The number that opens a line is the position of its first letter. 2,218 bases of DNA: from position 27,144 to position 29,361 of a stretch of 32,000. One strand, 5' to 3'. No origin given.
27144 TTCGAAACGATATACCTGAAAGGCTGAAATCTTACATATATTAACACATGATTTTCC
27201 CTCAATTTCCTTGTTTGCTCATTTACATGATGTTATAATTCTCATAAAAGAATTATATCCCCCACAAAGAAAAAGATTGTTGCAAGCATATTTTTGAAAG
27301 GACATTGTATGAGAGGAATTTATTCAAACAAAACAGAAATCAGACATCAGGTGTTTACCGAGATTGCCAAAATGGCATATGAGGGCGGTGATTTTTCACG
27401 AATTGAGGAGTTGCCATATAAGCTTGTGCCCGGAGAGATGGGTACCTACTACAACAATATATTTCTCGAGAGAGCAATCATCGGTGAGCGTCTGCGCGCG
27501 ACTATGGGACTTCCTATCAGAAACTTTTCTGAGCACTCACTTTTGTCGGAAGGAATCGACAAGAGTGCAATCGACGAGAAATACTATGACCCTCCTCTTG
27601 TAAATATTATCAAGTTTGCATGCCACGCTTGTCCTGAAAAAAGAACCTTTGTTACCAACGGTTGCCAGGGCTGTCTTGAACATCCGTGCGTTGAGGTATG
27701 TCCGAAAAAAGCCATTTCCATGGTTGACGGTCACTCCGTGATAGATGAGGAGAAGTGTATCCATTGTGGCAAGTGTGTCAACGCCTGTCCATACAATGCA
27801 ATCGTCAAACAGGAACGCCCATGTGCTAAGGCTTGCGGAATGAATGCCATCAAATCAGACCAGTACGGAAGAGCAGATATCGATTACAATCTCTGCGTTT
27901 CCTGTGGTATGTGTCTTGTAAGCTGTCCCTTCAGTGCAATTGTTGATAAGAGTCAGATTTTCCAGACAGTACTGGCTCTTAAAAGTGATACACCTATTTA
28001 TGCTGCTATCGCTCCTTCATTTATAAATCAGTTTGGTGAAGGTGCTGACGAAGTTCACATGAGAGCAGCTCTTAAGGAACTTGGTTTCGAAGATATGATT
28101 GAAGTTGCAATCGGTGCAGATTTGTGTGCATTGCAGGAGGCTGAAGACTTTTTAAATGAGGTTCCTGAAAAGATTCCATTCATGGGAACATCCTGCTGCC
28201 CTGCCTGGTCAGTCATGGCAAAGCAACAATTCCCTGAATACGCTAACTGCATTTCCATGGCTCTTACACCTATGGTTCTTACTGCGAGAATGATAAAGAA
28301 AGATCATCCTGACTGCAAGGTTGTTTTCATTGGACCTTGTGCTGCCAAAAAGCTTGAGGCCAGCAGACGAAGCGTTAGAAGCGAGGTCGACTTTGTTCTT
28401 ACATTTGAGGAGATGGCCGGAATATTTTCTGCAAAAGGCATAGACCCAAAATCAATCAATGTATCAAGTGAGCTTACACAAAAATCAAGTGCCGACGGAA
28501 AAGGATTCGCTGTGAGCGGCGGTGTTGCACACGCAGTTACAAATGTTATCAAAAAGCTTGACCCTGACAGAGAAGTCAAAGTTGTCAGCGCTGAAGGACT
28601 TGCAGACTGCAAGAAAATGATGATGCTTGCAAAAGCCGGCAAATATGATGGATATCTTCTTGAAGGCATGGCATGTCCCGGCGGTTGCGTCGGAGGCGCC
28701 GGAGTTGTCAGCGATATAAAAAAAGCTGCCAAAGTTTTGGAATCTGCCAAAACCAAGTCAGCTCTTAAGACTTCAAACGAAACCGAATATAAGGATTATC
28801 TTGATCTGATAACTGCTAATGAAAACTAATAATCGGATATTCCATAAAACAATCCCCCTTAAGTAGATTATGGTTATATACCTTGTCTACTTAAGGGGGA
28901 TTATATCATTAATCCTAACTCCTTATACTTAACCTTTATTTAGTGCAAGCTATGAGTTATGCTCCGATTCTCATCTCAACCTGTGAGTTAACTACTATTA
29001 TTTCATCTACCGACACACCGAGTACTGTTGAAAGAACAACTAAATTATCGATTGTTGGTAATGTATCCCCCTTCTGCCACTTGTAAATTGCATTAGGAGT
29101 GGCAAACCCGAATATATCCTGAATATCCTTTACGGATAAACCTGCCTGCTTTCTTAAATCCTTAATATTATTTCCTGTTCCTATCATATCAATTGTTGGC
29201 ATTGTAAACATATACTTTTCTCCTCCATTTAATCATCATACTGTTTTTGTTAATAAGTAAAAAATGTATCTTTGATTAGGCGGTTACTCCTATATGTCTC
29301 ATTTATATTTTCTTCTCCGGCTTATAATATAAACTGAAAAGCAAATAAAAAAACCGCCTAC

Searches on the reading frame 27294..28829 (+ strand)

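Call 7: search_protein_families(library=pfam, proteins=[window:27294-28829:+])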
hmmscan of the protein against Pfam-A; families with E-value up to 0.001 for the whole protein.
window:27294-28829:+ (511 aa): 14 families
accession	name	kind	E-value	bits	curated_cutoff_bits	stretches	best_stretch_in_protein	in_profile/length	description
PF02906.19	Fe_hyd_lg_C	-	2.6e-65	220.9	22.1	1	234-469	2-245/245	Iron only hydrogenase large subunit, C-terminal domain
PF12838.12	Fer4_7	-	3.3e-15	56.7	27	2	154-215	1-52/52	4Fe-4S dicluster domain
PF25160.1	LdpA_Fe-S-bd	-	2e-14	53.6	27.6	2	129-172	6-45/49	LdpA Fe-S cluster-binding domain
PF12837.12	Fer4_6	-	9e-14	51.1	25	2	149-170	3-24/24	4Fe-4S binding domain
PF00037.32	Fer4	-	2.5e-13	49.7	21.1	2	149-170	2-23/24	4Fe-4S binding domain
PF13187.11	Fer4_9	-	8.9e-12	45.3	27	1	124-170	2-52/52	4Fe-4S dicluster domain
PF14697.11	Fer4_21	-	3.4e-10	40.3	35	1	149-173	2-29/59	4Fe-4S dicluster domain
PF12797.12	Fer4_2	-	1.3e-08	34.6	24.5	1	147-167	2-22/22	4Fe-4S binding domain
PF13484.11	Fer4_16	-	1.9e-08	35.4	30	1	154-190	1-36/66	4Fe-4S double cluster binding domain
PF13237.11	Fer4_10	-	6e-08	32.9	25.5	1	121-166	6-53/53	4Fe-4S dicluster domain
PF13247.11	Fer4_11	-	6.1e-08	33.2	26.2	1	118-206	4-95/100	4Fe-4S dicluster domain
PF12800.12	Fer4_4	-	7.9e-06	26.2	24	1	153-168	2-17/17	4Fe-4S binding domain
PF13534.11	Fer4_17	-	2.7e-05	25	22.2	1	154-212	1-57/61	4Fe-4S dicluster domain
PF13183.11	Fer4_8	-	3.3e-05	24.8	27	1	153-213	3-66/68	4Fe-4S dicluster domain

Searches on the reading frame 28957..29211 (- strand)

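Call 81: search_protein_families(library=pfam, proteins=[window:28957-29211:-], max_evalue=0.01)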
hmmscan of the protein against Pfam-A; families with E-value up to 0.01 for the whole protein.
window:28957-29211:- (84 aa): 4 families
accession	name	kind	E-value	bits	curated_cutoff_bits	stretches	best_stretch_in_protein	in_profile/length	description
PF01381.28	HTH_3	-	1.9e-09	37.9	23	1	16-71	1-55/55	Helix-turn-helix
PF12844.13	HTH_19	-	2.3e-05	24.7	30.2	1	13-72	1-59/64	Helix-turn-helix domain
PF13443.12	HTH_26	-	0.00085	20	22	1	15-75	1-61/63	Cro/C1-type HTH DNA-binding domain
PF13560.12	HTH_31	-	0.0021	18.8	27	1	16-70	6-60/64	Helix-turn-helix domain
